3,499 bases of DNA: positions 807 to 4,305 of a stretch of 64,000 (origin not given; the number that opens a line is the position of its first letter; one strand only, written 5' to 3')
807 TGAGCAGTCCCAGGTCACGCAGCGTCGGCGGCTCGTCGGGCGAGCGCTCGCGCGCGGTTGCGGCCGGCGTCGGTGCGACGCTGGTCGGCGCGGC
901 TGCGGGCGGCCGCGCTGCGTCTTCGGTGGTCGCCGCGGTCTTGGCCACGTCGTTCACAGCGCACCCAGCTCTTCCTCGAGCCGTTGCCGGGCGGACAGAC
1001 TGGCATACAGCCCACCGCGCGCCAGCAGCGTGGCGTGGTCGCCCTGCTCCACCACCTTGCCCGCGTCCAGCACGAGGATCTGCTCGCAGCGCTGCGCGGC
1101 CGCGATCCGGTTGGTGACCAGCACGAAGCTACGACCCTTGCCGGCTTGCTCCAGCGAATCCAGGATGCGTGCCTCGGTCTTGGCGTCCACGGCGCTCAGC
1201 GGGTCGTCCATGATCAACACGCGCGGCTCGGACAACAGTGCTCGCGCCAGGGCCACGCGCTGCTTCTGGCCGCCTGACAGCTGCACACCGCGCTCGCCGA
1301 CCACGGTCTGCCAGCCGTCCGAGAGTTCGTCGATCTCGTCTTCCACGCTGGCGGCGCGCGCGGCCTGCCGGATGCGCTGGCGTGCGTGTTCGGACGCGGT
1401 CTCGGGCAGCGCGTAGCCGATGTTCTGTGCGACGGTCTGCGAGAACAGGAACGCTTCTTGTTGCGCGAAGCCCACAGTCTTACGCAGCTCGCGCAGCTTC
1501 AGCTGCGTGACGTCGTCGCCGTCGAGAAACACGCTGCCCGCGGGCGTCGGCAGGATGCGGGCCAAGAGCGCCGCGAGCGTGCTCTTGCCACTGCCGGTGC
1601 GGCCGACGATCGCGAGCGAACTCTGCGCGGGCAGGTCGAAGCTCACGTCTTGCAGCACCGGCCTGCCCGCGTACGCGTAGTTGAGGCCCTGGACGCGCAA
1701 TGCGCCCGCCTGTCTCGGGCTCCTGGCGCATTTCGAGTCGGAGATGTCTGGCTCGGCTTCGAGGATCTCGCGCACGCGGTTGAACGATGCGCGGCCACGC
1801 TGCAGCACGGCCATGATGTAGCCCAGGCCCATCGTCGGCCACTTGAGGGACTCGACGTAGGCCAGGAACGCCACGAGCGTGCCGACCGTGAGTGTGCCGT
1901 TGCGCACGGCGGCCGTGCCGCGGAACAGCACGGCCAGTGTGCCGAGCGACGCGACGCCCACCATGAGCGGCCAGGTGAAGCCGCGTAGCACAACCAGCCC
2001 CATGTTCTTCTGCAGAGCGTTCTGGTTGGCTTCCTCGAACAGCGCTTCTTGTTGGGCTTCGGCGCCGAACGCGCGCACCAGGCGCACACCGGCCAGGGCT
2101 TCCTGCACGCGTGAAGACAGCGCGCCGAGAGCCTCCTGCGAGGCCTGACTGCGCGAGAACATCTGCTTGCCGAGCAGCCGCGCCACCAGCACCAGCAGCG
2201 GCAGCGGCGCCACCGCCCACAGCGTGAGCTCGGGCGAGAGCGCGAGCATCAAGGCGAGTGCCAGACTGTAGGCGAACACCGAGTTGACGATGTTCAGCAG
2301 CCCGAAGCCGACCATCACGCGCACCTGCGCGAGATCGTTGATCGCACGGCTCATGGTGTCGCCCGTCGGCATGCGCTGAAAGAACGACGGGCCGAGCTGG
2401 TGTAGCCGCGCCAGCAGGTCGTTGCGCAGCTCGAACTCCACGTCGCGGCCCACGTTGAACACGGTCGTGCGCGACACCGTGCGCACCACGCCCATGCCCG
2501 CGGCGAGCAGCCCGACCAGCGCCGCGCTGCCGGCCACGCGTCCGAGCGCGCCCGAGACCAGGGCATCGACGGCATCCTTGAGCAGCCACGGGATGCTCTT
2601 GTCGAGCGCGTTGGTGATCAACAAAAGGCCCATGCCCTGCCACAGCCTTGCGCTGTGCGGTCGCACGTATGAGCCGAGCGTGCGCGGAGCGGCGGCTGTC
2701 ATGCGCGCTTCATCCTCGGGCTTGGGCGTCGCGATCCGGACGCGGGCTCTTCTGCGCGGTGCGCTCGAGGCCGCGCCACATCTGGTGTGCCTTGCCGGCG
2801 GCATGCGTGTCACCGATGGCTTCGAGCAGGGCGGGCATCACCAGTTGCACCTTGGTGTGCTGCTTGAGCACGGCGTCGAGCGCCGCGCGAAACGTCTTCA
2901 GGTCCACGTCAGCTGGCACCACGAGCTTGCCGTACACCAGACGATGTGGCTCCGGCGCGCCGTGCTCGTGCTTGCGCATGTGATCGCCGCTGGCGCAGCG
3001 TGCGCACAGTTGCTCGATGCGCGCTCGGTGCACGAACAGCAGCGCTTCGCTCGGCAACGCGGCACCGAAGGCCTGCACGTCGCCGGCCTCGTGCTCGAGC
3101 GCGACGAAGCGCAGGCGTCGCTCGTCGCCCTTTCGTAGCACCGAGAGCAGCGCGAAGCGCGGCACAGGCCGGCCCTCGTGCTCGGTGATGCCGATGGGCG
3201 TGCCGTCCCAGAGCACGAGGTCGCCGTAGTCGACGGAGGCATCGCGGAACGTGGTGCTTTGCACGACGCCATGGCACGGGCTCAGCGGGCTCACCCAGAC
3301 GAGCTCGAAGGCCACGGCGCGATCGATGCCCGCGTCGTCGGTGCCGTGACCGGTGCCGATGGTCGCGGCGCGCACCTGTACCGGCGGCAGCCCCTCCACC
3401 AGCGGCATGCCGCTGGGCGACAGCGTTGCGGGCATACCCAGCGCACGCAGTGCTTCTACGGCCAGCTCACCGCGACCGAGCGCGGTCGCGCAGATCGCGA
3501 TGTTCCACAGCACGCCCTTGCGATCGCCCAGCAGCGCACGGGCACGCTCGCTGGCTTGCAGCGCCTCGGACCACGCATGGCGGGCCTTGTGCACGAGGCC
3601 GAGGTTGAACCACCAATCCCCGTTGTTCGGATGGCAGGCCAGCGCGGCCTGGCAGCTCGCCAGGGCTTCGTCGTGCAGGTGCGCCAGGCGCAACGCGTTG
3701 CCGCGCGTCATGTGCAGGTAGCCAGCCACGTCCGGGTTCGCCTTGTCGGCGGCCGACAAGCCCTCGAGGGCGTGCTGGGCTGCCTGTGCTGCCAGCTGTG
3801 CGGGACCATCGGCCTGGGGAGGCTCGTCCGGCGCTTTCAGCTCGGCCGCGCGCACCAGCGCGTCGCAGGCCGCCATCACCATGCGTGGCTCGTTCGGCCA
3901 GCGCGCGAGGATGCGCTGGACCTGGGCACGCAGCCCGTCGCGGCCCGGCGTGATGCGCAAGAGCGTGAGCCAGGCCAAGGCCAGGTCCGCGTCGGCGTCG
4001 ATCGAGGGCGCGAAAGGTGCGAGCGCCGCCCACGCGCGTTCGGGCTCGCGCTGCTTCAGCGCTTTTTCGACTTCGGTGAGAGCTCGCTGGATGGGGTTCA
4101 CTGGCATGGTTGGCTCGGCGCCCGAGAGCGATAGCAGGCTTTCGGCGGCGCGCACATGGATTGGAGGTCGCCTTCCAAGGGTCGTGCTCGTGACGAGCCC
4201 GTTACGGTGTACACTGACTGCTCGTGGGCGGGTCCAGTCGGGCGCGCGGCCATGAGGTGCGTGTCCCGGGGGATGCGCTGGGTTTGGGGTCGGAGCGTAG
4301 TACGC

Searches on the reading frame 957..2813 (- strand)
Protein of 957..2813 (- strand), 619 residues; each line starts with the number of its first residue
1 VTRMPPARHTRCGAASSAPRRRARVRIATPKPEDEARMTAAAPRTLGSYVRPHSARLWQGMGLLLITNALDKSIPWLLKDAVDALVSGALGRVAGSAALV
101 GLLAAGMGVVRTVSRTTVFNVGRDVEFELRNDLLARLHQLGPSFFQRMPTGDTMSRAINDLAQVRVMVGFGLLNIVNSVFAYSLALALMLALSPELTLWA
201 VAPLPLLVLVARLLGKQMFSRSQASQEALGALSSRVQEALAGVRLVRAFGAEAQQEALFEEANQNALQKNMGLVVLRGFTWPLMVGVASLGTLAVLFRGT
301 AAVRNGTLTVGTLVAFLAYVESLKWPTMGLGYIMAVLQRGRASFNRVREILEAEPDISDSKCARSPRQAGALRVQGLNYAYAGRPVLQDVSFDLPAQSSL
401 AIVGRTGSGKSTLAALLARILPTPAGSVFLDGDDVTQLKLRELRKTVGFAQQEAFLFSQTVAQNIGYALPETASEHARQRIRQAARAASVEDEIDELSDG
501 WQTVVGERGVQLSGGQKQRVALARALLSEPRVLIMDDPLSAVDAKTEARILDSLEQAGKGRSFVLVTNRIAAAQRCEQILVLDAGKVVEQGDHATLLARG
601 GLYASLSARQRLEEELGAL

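Call 55: search_protein_families(library=pfam, proteins=[window:957-2813:-], max_evalue=0.0001)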
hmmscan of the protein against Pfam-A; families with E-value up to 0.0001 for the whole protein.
window:957-2813:- (619 aa): 3 families
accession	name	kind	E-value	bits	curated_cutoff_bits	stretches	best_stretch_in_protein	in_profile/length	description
PF00664.28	ABC_membrane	-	6.6e-43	147.8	28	1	61-324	5-271/274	ABC transporter transmembrane region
PF00005.33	ABC_tran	-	6.2e-31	108.3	25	1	387-539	1-136/137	ABC transporter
PF02463.25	SMC_N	-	3.9e-05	23.6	40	0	427-580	110-209/220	RecF/RecN/SMC N terminal domain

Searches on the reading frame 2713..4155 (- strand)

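Call 55: search_protein_families(library=pfam, proteins=[window:2713-4155:-], max_evalue=0.0001)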
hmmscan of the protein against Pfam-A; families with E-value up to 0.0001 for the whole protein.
window:2713-4155:- (481 aa): 1 family
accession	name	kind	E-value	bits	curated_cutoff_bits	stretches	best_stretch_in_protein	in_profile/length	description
PF00515.34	TPR_1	-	3.4e-06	27.1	27.8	0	148-178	4-34/34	Tetratricopeptide repeat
